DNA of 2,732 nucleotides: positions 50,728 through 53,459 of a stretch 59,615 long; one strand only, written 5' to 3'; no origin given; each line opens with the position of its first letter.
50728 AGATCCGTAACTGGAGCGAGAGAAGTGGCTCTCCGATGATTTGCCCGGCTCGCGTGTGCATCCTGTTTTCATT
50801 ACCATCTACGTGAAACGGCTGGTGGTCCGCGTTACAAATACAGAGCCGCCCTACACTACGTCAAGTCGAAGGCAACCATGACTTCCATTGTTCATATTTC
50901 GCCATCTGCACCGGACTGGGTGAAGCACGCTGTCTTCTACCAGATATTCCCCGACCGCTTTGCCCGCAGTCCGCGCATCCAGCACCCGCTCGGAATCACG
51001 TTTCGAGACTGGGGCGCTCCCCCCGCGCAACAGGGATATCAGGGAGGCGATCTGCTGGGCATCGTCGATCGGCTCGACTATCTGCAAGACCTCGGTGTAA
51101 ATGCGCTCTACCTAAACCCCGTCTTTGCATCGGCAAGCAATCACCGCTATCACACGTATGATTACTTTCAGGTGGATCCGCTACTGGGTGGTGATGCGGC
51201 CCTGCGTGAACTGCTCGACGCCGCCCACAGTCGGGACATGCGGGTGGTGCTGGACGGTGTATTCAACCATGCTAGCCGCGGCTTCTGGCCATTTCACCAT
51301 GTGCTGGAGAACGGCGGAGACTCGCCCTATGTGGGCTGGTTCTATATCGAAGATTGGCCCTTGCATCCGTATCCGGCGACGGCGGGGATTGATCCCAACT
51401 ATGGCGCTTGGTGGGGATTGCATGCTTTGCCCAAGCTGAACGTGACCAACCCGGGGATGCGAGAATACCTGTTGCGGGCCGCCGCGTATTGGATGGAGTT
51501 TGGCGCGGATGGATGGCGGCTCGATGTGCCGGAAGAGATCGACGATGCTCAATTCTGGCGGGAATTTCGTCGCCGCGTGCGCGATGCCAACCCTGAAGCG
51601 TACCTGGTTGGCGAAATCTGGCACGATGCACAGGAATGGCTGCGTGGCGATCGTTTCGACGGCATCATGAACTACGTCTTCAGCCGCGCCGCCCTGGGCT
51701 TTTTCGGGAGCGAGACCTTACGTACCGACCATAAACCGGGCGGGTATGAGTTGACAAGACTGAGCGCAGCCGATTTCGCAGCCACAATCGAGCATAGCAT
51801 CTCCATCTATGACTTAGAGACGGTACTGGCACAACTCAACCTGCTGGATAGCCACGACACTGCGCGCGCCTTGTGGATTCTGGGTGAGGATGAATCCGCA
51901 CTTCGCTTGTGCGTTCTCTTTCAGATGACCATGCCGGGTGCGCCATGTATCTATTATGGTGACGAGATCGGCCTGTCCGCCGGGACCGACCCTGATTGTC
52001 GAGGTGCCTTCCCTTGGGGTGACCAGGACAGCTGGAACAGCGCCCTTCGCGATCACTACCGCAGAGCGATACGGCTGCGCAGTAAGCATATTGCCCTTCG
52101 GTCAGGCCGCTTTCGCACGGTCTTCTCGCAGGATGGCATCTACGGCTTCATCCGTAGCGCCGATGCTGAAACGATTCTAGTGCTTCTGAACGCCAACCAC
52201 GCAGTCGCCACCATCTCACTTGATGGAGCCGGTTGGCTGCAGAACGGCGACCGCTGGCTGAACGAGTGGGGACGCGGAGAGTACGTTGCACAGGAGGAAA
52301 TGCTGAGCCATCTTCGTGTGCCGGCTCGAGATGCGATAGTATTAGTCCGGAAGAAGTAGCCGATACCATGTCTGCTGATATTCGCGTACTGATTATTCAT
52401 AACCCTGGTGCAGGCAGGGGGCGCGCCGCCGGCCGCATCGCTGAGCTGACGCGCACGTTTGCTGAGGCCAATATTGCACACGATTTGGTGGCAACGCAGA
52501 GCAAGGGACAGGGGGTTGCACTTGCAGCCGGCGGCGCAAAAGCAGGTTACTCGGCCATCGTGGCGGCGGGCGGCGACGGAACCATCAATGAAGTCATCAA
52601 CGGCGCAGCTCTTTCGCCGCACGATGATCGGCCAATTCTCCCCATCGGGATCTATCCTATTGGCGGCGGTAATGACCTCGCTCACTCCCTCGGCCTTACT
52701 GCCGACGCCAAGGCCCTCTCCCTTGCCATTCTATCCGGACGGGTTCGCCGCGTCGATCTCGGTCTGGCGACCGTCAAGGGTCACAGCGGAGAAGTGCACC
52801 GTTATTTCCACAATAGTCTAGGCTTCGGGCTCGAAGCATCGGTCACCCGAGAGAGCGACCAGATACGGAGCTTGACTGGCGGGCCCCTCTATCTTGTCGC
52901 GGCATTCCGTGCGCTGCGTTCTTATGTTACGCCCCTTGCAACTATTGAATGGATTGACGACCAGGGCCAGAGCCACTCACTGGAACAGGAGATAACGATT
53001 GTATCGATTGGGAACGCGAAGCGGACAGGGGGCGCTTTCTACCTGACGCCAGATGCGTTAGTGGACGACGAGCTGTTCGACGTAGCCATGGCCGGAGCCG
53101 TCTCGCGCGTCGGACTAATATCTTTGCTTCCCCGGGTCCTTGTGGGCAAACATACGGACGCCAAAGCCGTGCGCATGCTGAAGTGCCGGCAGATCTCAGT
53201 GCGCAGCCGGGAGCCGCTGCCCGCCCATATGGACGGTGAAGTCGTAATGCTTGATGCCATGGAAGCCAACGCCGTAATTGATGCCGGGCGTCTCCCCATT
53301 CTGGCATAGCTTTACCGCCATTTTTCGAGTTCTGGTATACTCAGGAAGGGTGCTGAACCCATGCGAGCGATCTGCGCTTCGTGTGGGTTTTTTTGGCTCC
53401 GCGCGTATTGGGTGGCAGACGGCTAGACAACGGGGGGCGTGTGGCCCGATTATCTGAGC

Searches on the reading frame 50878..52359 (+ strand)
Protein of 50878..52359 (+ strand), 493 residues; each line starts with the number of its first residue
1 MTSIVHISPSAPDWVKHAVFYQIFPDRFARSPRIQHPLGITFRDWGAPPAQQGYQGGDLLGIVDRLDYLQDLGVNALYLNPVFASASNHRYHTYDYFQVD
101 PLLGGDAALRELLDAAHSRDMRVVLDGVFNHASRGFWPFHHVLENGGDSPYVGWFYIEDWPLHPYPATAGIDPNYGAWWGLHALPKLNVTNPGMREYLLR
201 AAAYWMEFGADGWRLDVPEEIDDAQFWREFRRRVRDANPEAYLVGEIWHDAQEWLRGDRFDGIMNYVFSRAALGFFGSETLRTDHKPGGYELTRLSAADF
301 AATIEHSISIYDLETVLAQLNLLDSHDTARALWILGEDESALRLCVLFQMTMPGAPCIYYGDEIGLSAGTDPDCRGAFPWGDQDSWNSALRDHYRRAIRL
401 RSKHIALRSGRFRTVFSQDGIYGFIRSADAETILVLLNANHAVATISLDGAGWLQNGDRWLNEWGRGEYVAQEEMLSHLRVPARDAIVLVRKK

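Call 48: search_protein_families(library=ncbifam, max_evalue=1e-10, proteins=[window:50878-52359:+])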
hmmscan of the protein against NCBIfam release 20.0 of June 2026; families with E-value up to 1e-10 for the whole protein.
window:50878-52359:+ (493 aa): 24 families
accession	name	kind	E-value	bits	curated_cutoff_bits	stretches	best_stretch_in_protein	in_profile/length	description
NF008051.0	PRK10785.1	equivalog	2e-111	373.1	568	1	9-489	113-604/607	maltodextrin glucosidase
NF041090.1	Cyc-maltodext_AglB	equivalog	8.9e-97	324.8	540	1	12-446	2-413/470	cyclomaltodextrinase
NF011083.0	PRK14510.1-2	equivalog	3.6e-73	246.7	1322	1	8-441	156-620/1186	bifunctional glycogen debranching protein GlgX/4-alpha-glucanotransferase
NF041321.1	Alpha-amyl_MalA_Halo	equivalog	2.7e-38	131.8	875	1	10-246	252-454/666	alpha-amylase MalA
TIGR02403.1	trehalose_treC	equivalog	1.2e-32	113.3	799.05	1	53-226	20-203/544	alpha,alpha-phosphotrehalase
TIGR02456.1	treS_nterm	equivalog_domain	3.4e-31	108.4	678.35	1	56-159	24-127/539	maltose alpha-D-glucosyltransferase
NF051899.1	BetGalacBglAAgro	equivalog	2e-30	105.7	900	1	52-136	20-105/537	beta-galactosidase BglA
NF008183.0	PRK10933.1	subfamily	1.3e-25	90.1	535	1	52-224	25-208/551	alpha,alpha-phosphotrehalase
NF007060.0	PRK09505.2-5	equivalog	3e-24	85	790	1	11-132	189-322/690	alpha-amylase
TIGR02401.1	trehalose_TreY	equivalog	1.6e-23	82.9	498.65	1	65-160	21-121/838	malto-oligosyltrehalose synthase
NF007052.0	PRK09505.1-2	equivalog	5e-23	81.1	749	1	10-133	182-317/677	alpha-amylase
NF007054.0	PRK09505.1-4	equivalog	8.5e-22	77.2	1385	1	10-133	181-317/676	alpha-amylase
NF007055.0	PRK09505.1-6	equivalog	1.9e-21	76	1458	1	10-133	180-316/675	alpha-amylase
NF007059.0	PRK09505.2-4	equivalog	5.1e-21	74.6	865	0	12-132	184-316/683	alpha-amylase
NF007053.0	PRK09505.1-3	equivalog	1.7e-18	66.2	1269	0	15-132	188-318/687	alpha-amylase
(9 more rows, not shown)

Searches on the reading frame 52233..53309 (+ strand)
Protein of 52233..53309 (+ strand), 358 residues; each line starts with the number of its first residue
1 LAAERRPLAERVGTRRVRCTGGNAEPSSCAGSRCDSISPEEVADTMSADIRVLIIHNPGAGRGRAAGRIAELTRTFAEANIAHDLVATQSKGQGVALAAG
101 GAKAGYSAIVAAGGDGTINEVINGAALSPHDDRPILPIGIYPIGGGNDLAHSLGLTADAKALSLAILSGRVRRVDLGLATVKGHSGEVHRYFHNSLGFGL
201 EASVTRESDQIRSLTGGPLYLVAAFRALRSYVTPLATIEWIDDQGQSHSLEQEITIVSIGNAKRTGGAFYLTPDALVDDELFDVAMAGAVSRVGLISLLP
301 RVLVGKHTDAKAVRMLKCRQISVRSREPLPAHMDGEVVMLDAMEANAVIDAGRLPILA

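Call 33: search_protein_families(library=pfam, max_evalue=0.00001, proteins=[window:52233-53309:+])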
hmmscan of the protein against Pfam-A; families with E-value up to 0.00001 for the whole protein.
window:52233-53309:+ (358 aa): 2 families
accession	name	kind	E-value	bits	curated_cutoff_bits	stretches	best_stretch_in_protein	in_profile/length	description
PF00781.29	DAGK_cat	-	3e-26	91.9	23.6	1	51-177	1-123/125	Diacylglycerol kinase catalytic domain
PF19279.4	YegS_C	-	8.3e-24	84.6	27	1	196-338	3-140/158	YegS C-terminal NAD kinase beta sandwich-like domain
